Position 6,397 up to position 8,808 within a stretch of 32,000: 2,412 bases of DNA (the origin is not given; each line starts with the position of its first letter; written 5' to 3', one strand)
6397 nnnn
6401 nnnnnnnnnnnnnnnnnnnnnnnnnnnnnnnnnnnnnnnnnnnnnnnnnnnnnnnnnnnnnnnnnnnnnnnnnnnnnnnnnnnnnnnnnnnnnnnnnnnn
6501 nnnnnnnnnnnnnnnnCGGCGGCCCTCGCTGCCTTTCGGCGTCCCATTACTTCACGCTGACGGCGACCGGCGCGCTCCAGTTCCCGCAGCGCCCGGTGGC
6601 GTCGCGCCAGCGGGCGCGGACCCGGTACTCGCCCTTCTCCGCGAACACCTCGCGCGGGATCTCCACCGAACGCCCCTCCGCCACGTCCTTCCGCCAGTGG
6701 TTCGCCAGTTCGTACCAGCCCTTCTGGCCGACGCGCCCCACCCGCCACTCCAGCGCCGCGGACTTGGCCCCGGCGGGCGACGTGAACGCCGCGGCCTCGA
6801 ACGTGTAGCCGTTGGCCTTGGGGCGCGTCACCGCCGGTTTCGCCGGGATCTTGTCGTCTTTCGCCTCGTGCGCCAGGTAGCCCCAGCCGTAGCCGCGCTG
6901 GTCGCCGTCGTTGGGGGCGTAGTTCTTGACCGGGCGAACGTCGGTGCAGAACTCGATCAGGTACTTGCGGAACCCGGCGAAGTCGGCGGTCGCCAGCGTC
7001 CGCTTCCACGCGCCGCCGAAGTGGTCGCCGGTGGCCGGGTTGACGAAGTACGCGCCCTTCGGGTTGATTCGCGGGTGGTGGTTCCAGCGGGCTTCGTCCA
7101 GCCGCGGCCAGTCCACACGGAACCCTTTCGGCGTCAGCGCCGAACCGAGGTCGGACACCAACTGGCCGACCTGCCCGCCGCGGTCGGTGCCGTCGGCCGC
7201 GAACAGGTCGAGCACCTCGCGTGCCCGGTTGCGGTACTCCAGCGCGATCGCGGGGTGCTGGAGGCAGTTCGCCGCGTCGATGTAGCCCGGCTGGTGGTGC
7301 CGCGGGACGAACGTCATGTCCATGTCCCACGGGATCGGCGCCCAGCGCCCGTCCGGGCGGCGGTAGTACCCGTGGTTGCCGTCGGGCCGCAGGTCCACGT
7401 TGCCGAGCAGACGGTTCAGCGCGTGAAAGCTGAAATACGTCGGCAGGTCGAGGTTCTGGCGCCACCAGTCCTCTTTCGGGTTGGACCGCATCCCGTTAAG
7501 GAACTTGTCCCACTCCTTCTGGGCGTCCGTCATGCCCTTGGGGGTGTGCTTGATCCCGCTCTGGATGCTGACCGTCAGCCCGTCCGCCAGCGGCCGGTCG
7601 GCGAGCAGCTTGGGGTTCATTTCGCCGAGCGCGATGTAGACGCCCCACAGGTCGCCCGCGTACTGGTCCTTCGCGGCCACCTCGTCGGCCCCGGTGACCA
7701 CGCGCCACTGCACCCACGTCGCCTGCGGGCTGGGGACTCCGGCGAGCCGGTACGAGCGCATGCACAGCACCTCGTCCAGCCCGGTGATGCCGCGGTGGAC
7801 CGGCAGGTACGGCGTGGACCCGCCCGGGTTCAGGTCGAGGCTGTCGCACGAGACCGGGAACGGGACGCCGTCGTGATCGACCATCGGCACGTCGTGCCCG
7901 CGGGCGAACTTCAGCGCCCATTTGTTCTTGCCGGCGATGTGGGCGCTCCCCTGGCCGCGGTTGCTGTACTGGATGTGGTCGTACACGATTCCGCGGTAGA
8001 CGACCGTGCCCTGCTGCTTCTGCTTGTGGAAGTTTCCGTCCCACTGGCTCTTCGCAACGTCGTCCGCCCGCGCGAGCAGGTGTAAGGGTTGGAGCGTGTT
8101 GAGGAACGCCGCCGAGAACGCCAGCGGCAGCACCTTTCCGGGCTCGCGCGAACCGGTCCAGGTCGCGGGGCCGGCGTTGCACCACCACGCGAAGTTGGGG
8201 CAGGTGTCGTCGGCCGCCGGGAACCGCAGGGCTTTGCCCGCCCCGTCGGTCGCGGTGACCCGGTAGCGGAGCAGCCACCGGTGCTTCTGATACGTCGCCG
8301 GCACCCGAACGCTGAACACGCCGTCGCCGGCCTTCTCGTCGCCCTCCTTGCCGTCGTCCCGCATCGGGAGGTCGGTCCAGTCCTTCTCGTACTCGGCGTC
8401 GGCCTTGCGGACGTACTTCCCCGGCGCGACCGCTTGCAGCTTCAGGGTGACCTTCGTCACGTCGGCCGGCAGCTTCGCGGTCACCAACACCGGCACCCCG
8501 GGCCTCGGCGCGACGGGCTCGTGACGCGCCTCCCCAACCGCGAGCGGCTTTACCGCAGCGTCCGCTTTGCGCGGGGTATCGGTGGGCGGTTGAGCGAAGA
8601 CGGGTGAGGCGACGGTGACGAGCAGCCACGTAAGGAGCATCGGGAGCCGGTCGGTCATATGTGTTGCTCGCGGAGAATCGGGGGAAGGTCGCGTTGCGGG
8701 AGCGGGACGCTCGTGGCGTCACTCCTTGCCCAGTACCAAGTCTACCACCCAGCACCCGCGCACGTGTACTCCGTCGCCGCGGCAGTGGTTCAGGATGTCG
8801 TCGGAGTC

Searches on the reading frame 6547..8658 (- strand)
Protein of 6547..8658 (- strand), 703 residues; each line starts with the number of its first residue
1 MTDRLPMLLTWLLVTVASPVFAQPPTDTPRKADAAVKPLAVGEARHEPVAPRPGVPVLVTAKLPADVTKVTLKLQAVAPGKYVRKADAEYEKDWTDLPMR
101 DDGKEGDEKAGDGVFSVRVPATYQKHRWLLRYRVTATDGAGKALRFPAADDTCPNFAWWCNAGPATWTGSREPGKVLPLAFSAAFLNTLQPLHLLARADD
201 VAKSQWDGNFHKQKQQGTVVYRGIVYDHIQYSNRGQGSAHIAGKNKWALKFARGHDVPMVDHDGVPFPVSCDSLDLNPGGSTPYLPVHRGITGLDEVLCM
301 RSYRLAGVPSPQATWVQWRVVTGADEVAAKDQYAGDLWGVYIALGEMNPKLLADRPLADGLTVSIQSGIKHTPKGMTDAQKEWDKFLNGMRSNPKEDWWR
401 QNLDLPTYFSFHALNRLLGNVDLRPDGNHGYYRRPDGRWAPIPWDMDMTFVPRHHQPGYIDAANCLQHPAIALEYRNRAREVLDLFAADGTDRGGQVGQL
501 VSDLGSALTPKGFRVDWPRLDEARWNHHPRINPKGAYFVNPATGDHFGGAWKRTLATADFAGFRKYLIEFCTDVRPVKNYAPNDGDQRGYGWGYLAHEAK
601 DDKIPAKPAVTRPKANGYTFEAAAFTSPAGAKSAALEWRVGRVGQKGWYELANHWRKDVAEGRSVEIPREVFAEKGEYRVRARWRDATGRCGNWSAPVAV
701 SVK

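Call 10: search_protein_families(library=pfam, proteins=[window:6547-8658:-], max_evalue=0.01)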
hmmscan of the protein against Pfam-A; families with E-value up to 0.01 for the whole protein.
window:6547-8658:- (703 aa): 1 family
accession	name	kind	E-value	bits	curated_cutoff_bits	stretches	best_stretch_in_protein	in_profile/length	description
PF08757.17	CotH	-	1.6e-09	38.2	23.8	1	336-455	78-220/322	CotH kinase protein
